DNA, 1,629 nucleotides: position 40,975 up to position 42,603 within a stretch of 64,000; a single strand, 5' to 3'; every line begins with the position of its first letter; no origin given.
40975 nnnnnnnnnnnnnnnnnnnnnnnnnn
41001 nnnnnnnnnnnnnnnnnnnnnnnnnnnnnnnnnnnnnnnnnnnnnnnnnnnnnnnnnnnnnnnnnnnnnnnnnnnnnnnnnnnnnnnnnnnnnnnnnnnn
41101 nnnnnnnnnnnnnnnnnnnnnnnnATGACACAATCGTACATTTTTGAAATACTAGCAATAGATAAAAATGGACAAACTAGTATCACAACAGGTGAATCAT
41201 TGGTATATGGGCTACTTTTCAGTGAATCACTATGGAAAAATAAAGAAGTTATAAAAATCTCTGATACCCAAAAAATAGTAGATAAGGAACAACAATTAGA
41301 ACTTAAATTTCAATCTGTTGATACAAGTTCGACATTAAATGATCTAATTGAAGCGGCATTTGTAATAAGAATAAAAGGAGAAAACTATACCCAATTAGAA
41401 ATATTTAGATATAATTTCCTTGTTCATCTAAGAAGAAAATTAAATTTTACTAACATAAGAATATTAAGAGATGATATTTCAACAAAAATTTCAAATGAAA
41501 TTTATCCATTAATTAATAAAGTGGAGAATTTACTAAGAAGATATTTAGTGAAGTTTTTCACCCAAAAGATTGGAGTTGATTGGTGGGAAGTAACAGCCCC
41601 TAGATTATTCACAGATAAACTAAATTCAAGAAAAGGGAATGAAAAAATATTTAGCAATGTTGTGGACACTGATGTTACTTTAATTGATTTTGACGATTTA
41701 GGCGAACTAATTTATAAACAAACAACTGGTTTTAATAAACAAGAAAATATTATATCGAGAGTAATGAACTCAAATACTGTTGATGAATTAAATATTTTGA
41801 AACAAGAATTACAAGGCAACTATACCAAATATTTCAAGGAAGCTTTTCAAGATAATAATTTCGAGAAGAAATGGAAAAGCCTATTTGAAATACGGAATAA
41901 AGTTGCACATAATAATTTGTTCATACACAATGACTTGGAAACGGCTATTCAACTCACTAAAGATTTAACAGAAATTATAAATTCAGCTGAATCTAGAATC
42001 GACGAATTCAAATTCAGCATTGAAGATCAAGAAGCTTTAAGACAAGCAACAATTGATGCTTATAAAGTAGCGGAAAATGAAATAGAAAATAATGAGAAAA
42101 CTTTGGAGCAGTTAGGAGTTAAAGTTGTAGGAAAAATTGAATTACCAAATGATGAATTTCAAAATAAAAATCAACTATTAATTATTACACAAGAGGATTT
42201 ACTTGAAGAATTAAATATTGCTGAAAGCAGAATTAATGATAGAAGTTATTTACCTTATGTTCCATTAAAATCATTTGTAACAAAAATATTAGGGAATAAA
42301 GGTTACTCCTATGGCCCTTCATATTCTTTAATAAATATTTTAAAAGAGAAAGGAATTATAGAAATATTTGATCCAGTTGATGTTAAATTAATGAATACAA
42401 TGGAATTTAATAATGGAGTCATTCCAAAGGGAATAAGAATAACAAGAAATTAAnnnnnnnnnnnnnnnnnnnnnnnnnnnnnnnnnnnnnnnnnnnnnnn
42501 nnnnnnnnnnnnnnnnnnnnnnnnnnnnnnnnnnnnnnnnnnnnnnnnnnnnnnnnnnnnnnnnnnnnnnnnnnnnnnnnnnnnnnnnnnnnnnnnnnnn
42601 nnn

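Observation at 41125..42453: Three-part HEPN protein of unknown architecture in the middle of the island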

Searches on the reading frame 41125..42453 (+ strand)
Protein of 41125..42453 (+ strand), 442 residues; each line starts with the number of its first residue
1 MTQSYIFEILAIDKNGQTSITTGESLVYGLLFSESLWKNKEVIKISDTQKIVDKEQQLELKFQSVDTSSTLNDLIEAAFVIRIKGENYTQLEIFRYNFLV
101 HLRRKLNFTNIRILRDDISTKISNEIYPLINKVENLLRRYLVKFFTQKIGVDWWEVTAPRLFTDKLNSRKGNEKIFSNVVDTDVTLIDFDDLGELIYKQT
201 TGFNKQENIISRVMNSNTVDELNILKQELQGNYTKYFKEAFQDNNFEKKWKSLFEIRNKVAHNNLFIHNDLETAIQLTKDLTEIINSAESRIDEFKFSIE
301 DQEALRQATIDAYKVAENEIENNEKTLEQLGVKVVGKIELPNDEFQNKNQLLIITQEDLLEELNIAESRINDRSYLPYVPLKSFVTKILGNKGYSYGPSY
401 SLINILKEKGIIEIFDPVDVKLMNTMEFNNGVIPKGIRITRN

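Call 3: search_protein_families(library=pfam, proteins=[window:41125-42453:+], max_evalue=0.1)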
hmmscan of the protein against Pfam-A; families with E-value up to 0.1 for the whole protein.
window:41125-42453:+ (442 aa): 3 families
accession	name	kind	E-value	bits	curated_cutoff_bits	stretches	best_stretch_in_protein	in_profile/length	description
PF18731.6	HEPN_Swt1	-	1.9e-07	31.8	27.5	1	133-285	6-114/115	Swt1-like HEPN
PF07751.16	Abi_2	-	0.0015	19.3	25.6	1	87-265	7-181/184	Abi-like protein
PF16389.11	DUF4998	-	0.0065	16.5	29.1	1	3-69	84-145/199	Domain of unknown function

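Call 4: search_protein_families(library=padloc, proteins=[window:41125-42453:+], max_evalue=0.1)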
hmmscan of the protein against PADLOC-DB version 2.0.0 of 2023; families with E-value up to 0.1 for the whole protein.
window:41125-42453:+ (442 aa): 3 families
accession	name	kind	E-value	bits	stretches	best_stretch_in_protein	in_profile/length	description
PDLC04592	PDC-M34B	-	2.7e-08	31.7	1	123-204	58-142/192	-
PDLC04590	PDC-M34B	-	0.002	16.1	1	125-200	15-90/147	-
PDLC01825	CARF2--CARF_HEPN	-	0.014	12.4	1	206-290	304-378/382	-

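Call 5: search_protein_families(library=ncbifam, proteins=[window:41125-42453:+], max_evalue=0.1)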
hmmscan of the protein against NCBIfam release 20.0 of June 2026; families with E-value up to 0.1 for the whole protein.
window:41125-42453:+ (442 aa): 0 families

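Call 9: find_homologous_proteins(query=window:41125-42450:+, max_evalue=0.001)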
Query window:41125-42450:+ (442 aa): 400 proteins with E <= 0.001 among 8000 candidates; the best 120 are listed.
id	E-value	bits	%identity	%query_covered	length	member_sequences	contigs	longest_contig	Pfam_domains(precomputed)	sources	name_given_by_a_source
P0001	3.1e-281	950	100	100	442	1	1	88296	PF18731.7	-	-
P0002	9.7e-245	830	86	100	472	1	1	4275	PF18731.7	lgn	-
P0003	1.4e-236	803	84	100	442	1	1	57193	PF18731.7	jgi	jgi:uncharacterized protein with HEPN domain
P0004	3.1e-235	799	83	100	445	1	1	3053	PF18731.7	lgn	-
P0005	4.6e-215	732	77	99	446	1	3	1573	PF18731.7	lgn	-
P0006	1.1e-202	692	75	99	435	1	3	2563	PF18731.7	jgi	jgi:uncharacterized protein with HEPN domain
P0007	1.2e-202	691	77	95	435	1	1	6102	PF18731.7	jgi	jgi:uncharacterized protein with HEPN domain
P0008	5.0e-201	686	72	100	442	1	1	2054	PF18731.7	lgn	-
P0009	3.4e-200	683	76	95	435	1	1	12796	PF18731.7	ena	-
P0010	3.3e-198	677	75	95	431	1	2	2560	PF18731.7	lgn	-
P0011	5.7e-198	676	73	99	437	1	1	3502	PF18731.7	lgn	-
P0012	1.9e-197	674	72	100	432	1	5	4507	PF18731.7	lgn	-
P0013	1.0e-192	659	72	95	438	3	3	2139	PF18731.7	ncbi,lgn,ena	-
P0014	2.2e-191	654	74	95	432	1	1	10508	PF18731.7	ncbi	-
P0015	4.0e-186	637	72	95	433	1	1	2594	PF18731.7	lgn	-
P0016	1.3e-179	616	68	100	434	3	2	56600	-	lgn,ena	-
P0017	4.7e-176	604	67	94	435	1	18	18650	PF18731.7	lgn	-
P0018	5.1e-173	594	65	94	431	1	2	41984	PF18731.7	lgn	-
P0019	1.3e-172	593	66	93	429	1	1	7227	PF18731.7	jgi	-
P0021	6.9e-170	584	64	94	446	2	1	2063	PF18731.7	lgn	-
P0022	1.1e-164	566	63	94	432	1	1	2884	PF18731.7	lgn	-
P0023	4.0e-161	555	63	94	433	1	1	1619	PF18731.7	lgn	-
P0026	6.4e-159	547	69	86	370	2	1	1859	PF18731.7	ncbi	-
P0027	3.2e-157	542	61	100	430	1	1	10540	PF18731.7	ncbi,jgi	jgi:hypothetical protein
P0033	2.3e-151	523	59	94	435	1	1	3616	PF18731.7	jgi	jgi:uncharacterized protein with HEPN domain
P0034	7.4e-151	521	58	99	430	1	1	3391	PF18731.7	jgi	jgi:uncharacterized protein with HEPN domain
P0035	1.4e-150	520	58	99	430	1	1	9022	PF18731.7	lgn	-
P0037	1.5e-148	513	59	94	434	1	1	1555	PF18731.7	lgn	-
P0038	1.8e-144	500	58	94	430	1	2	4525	PF18731.7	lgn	-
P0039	3.4e-142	492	64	83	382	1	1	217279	PF18731.7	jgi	jgi:uncharacterized protein with HEPN domain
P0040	6.9e-135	468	56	95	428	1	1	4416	PF18731.7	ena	-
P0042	1.6e-130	454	51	95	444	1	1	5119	PF18731.7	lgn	-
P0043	8.2e-129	448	52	95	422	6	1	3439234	PF18731.7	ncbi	-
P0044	1.0e-127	445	53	94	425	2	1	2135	PF18731.7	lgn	-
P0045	2.0e-126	441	52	95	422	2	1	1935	PF18731.7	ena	-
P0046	4.3e-126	439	52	94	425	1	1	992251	PF18731.7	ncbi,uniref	ncbi:hypothetical protein ACFSQ0_08115 [Mesonia sediminis]|uniref:Apea-like HEPN domain-containing p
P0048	6.1e-126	439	51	95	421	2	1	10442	PF18731.7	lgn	-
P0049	9.7e-126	438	53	94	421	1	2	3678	PF18731.7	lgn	-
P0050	1.1e-125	438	52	95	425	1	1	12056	PF18731.7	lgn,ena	-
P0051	1.2e-125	438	52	94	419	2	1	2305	PF18731.7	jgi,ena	-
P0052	3.1e-125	437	51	95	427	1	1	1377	PF18731.7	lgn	-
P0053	3.5e-125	436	52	94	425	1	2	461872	PF18731.7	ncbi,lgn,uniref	ncbi:hypothetical protein GCM10022271_18900 [Corallibacter vietnamensis]|uniref:Apea-like HEPN domai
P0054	8.4e-125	435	52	94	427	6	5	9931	PF18731.7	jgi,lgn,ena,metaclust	metaclust:\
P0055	1.5e-124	434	50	100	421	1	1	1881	PF18731.7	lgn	-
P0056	2.0e-124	434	52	95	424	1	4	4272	PF18731.7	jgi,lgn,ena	jgi:hypothetical protein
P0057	2.1e-124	434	51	93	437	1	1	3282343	PF18731.7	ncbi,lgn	-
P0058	2.1e-124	434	52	94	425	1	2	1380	PF18731.7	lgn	-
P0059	2.4e-124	434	51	95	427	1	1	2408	PF18731.7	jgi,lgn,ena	jgi:hypothetical protein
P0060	3.4e-124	433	52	94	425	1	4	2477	PF18731.7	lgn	-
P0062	1.5e-123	431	52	94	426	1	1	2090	PF18731.7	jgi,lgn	jgi:hypothetical protein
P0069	1.6e-122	428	51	93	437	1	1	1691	PF18731.7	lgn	-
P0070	2.3e-122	427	51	93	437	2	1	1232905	PF18731.7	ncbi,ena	-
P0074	6.2e-122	426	52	94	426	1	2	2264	PF18731.7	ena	-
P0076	1.2e-121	425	49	99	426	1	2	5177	PF18731.7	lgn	-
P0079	1.7e-121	424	52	95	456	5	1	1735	PF18731.7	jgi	-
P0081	1.9e-121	424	48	99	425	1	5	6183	PF18731.7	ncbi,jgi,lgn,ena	ncbi:MAG: hypothetical protein RLZZ323_1688 [Bacteroidota bacterium]|jgi:uncharacterized protein Ybc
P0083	4.7e-121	423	52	94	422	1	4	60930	PF18731.7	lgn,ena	-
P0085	8.3e-121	422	50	95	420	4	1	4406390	PF18731.7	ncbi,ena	-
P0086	1.5e-120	421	47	100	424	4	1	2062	PF18731.7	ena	-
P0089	4.7e-120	419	52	94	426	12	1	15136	PF18731.7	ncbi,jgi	jgi:hypothetical protein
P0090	5.9e-120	419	48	99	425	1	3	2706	PF18731.7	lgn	-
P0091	7.8e-120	419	48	99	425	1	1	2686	PF18731.7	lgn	-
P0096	5.3e-119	416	49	99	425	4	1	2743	PF18731.7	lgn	-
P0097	5.6e-119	416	51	95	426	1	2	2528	PF18731.7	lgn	-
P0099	1.7e-118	414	50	94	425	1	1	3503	PF18731.7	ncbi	-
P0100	1.7e-118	414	49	95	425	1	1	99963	PF18731.7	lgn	-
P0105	1.0e-117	412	50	94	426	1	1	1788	PF18731.7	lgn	-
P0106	1.3e-117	411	47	99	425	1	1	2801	PF18731.7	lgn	-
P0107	1.3e-117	411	49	93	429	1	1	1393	PF18731.7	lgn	-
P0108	1.4e-117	411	49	95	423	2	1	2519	PF18731.7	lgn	-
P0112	4.4e-117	410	49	94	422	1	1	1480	PF18731.7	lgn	-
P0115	1.0e-116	409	49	93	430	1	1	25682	PF18731.7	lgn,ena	-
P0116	1.8e-116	408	49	100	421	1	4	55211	PF18731.7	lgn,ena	-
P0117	3.4e-116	407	49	95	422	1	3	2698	PF18731.7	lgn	-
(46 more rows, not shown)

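Call 10: search_solved_structures(query=window:41125-42450:+, max_evalue=10, show_alignments=2)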
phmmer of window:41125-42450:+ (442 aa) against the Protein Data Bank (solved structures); distinct sequences matched with E-value up to 10: 1.
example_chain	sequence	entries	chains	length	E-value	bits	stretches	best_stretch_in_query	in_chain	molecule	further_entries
6b3i_A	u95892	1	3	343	0.72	12.1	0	190-256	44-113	Annexin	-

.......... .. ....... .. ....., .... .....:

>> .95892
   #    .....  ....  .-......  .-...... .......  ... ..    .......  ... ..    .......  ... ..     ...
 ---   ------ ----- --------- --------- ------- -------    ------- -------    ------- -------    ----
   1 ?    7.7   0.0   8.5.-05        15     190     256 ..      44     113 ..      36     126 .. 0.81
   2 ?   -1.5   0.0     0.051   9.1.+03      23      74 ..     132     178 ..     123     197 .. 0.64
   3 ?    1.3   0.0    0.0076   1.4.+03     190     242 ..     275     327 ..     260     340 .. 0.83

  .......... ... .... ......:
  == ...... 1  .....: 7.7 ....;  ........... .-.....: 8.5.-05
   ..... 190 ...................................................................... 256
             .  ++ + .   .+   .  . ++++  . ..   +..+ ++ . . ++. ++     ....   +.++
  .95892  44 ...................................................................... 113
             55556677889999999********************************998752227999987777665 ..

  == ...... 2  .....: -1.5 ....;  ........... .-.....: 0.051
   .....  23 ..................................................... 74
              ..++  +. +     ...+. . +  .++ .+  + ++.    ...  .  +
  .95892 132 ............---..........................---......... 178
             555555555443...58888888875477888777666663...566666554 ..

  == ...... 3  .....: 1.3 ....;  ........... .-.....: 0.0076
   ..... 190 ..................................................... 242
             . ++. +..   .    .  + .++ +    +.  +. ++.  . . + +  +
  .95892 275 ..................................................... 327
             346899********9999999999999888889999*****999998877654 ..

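Call 15: find_related_loci(query=A2, collection=genome_contigs, flank=8000)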
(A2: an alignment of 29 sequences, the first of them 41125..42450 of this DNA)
Query A2 (442 aa) in genome_contigs; peptide patterns used: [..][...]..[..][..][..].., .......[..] (x = any residue, [..] = any of these).
120 stretches matched a pattern; 75 encode a relative of the query (tblastn E <= 1e-3); 75 distinct loci.
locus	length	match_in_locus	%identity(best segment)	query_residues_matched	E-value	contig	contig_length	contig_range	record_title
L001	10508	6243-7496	74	1-419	0e+0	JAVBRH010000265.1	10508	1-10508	MAG: Apibacter sp. isolate EPI_MAG_00190 c_000002350653, whole genome shotgun sequence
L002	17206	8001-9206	52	5-419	3e-132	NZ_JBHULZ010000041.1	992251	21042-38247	Mesonia sediminis strain KCTC 42255 velvet_auto_105_41, whole genome shotgun sequence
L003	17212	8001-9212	52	3-419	4e-132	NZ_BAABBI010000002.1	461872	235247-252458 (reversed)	Corallibacter vietnamensis strain JCM 17525 sequence02, whole genome shotgun sequence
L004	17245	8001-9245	51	7-419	5e-130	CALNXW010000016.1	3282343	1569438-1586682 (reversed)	MAG: uncultured bacterium isolate LOGT_bin.0142 genome assembly, contig: contig_9981, whole genome shotgun sequence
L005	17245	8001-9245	51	7-419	3e-129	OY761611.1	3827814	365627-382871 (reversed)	MAG: Candidatus Kapabacteria bacterium isolate 963550f5-4d88-4eb0-99f7-25ebda648600 genome assembly, chromosome: 1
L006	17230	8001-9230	52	1-421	6e-128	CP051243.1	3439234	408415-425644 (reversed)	MAG: Flavobacteriales bacterium isolate ih4 chromosome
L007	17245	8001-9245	51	7-419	1e-127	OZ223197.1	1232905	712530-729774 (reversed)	MAG: Candidatus Kapaibacterium sp. isolate 09316a08-0405-4927-8c64-54324f316411 genome assembly, chromosome: 1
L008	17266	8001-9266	48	3-441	8e-128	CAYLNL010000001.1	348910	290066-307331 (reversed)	MAG TPA_asm: uncultured Flavobacteriaceae bacterium isolate SRP199154_co1_13 genome assembly, contig: NODE_6_length_3489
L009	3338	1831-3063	50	1-419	6e-131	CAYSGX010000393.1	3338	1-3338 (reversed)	MAG TPA_asm: uncultured Chitinophagaceae bacterium isolate SRP344714_co1_127 genome assembly, contig: NODE_46336_length_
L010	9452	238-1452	49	1-416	9e-125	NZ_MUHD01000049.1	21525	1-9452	Flavobacterium plurextorum strain CCUG 60112 WGS0045_contig_49, whole genome shotgun sequence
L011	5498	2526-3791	48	3-441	2e-125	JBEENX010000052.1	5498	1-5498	MAG: Bacteroidota bacterium isolate deadrun_2019_sw_WHONDRS-S19S_0006_A_bin.23 scaffold_003990, whole genome shotgun seq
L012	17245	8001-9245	51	7-419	2e-124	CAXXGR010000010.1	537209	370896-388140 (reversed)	MAG: Candidatus Kapaibacterium sp. isolate e0203437-6bf0-458e-9b39-a3b2dce24231 genome assembly, contig: contig_10, whol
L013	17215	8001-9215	49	1-416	2e-124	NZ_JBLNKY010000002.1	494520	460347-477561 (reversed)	Flavobacterium sp. LB3P122 L15_2, whole genome shotgun sequence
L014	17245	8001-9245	51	7-419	3e-124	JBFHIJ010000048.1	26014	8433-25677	MAG: Chlorobiota bacterium isolate Mix_sand07.2021.05.G.35 k141_954913_length_26014_cov_12.5221, whole genome shotgun se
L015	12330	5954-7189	49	3-422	9e-121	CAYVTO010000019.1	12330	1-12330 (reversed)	MAG TPA_asm: uncultured Chitinophagaceae bacterium isolate SRP344714_co2_267 genome assembly, contig: NODE_13449_length_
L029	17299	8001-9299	41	5-440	3e-97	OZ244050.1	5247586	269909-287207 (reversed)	MAG: Saprospiraceae bacterium isolate 677cd4c7-2df5-4030-a405-d72ad82eb304 genome assembly, chromosome: 1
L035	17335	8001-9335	40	1-416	2e-95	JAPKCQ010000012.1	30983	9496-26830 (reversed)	MAG: Lewinella sp. isolate ANT-68 NODE_71_length_30983_cov_8.901643, whole genome shotgun sequence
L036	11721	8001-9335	40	1-416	2e-95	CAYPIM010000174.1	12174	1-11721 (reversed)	MAG TPA_asm: uncultured Lewinella sp. isolate SRP065251_co2_115 genome assembly, contig: NODE_4147_length_12174_cov_23.0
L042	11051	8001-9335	38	1-416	1e-90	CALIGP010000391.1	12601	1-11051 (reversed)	MAG: uncultured Lewinella sp. isolate R3_Bin_Bin_139_sub_1 genome assembly, contig: c_000000797671, whole genome shotgun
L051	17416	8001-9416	38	2-441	4e-94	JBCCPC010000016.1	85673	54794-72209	MAG: Bacteroidota bacterium isolate P01_D01_bin.119 k141_3205730_length_85673_cov_31.0007, whole genome shotgun sequence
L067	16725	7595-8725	33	2-415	6e-64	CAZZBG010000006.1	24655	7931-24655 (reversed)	MAG TPA_asm: uncultured Candidatus Saccharibacteria bacterium isolate SRP278252_co1_100 genome assembly, contig: NODE_33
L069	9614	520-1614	33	7-415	6e-57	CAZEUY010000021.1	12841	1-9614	MAG TPA_asm: uncultured Candidatus Saccharibacteria bacterium isolate SRP178699_co2_75 genome assembly, contig: NODE_437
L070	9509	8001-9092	34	7-415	1e-56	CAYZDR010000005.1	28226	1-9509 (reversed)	MAG TPA_asm: uncultured Candidatus Saccharibacteria bacterium isolate binchicken_co332_114 genome assembly, contig: NODE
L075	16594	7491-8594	34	5-415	1e-63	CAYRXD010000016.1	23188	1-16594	MAG TPA_asm: uncultured Candidatus Saccharibacteria bacterium isolate binchicken_co125_168 genome assembly, contig: NODE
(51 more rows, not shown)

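Call 21: search_protein_families(library=pfam, proteins=[L036:9815-10795:+, L035:6080-7813:+, L007:2762-4564:+, L007:4562-7783:-, L051:9416-10909:+, L042:6088-7623:+, L042:1306-3999:-, L035:2988-5882:-, L029:5208-6755:-, L070:4525-5970:+], max_evalue=0.001)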
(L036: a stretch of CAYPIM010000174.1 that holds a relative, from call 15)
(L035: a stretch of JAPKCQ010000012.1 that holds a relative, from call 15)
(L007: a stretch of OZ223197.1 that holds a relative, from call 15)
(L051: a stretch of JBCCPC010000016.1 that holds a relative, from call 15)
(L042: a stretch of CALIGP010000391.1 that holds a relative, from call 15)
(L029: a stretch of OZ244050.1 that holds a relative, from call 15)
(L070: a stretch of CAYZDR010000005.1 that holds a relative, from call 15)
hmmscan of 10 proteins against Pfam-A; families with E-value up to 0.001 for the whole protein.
L036:9815-10795:+ (327 aa): 1 family
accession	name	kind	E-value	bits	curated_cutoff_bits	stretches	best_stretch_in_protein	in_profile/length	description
PF01594.21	AI-2E_transport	-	2e-50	172.3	34.3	1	2-314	18-322/327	AI-2E family transporter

L035:6080-7813:+ (578 aa): 1 family
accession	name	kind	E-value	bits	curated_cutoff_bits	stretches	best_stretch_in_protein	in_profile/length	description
PF01520.23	Amidase_3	-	6.2e-47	160.3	27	1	78-293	1-171/174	N-acetylmuramoyl-L-alanine amidase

L007:2762-4564:+ (601 aa): 9 families
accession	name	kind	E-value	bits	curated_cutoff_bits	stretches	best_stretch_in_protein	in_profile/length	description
PF13604.12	AAA_30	-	5.2e-29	101.8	27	1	12-232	2-179/191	AAA domain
PF13245.12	AAA_19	-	8e-21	75.1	25.1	1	29-176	9-132/134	AAA domain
PF13538.12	UvrD_C_2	-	4e-17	62.2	27.4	1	424-472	1-50/52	UvrD-like helicase C-terminal domain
PF05970.20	PIF1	-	1.1e-12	48.5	25.9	1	11-212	1-193/223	PIF1-like helicase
PF22721.1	TBP-TOTE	-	2.3e-11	43.6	27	1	523-585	6-69/78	TATA-binding-like protein domain of the TOTE conflict systems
PF13086.12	AAA_11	-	4.1e-05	23.9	27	0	161-176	238-253/257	AAA domain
PF04851.21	ResIII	-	0.00015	22.1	22.5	1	9-68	1-62/164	Type III restriction enzyme, res subunit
PF09848.15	SLFN-g3_helicase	-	0.00015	21.6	24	1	32-271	2-222/354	Schlafen group 3, DNA/RNA helicase domain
PF13401.12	AAA_22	-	0.00051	20.8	27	0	33-170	7-124/130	AAA domain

L007:4562-7783:- (1074 aa): 10 families
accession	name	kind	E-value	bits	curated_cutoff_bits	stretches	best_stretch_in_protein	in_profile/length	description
PF02518.31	HATPase_c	-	3.5e-28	98.7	26.4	1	702-816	2-109/111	Histidine kinase-, DNA gyrase B-, and HSP90-like ATPase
PF00072.30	Response_reg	-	4.2e-26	91.7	30.2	1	845-955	1-109/111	Response regulator receiver domain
PF00512.31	HisKA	-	2.8e-21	75.8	26.9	1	590-654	2-66/66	His Kinase A (phospho-acceptor) domain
PF13424.12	TPR_12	-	4.1e-12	46.6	30.1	1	139-209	3-75/77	Tetratricopeptide repeat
PF00515.34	TPR_1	-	9.4e-10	38.3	27.8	1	181-211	3-33/34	Tetratricopeptide repeat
PF13374.12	TPR_10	-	1.6e-09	37.9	27.5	0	181-208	4-31/42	Tetratricopeptide repeat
PF07719.23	TPR_2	-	1.2e-08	34.8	27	0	181-209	3-31/34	Tetratricopeptide repeat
PF13426.13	PAS_9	-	5.4e-07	30.3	27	1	471-568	5-103/103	PAS domain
PF13181.12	TPR_8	-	2.4e-05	24.6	25.7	1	181-211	3-33/34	Tetratricopeptide repeat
PF13432.12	TPR_16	-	0.00087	20.1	32.7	0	70-129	3-58/65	Tetratricopeptide repeat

L051:9416-10909:+ (498 aa): 1 family
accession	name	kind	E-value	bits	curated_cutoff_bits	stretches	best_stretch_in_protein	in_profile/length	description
PF00282.25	Pyridoxal_deC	-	1.2e-53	182.7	27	1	92-414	51-374/375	Pyridoxal-dependent decarboxylase conserved domain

L042:6088-7623:+ (512 aa): 1 family
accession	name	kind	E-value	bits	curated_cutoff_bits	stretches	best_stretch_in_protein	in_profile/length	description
PF01235.23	Na_Ala_symp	-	9e-123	410.9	24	1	95-507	8-387/392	Sodium:alanine symporter family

L042:1306-3999:- (898 aa): 2 families
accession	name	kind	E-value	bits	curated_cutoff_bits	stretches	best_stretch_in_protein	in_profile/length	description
PF13715.12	CarbopepD_reg_2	-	4.1e-10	40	32.2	1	111-182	2-74/88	CarboxypepD_reg-like domain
PF07715.20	Plug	-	6.3e-10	39.9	23.9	1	226-307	22-107/107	TonB-dependent Receptor Plug Domain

L035:2988-5882:- (965 aa): 1 family
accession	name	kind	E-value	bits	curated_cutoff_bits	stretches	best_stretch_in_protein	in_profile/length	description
PF19838.5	LptD_2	-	3.4e-132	441.8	22.5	1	262-758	2-464/464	LptD protein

L029:5208-6755:- (516 aa): 4 families
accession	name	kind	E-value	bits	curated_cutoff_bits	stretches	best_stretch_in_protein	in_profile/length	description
PF00691.25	OmpA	-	9.7e-18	64.8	27.2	1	408-498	2-92/98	OmpA family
PF13379.11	NMT1_2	-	9e-12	45.8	24.7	1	85-295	27-252/252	NMT1-like family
PF09084.16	NMT1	-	1.1e-09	38.9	20.5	1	87-280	15-209/216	NMT1/THI5 like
PF12974.12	Phosphonate-bd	-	5.4e-09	36.2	27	1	92-269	28-212/242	ABC transporter, phosphonate, periplasmic substrate-binding protein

L070:4525-5970:+ (482 aa): 4 families
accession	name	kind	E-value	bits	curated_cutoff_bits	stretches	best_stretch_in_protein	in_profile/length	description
PF02384.22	N6_Mtase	-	8.8e-64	216.2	20.4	1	150-449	2-305/311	N-6 DNA Methylase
PF07669.17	Eco57I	-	1.2e-12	48.6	25.3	1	252-364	45-166/171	Eco57I restriction-modification methylase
PF12161.14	HsdM_N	-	9.7e-11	42.9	24.5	1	3-138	2-133/135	HsdM N-terminal domain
PF20473.4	MmeI_Mtase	-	0.00019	21.2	27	0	196-254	22-84/259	MmeI, DNA-methyltransferase domain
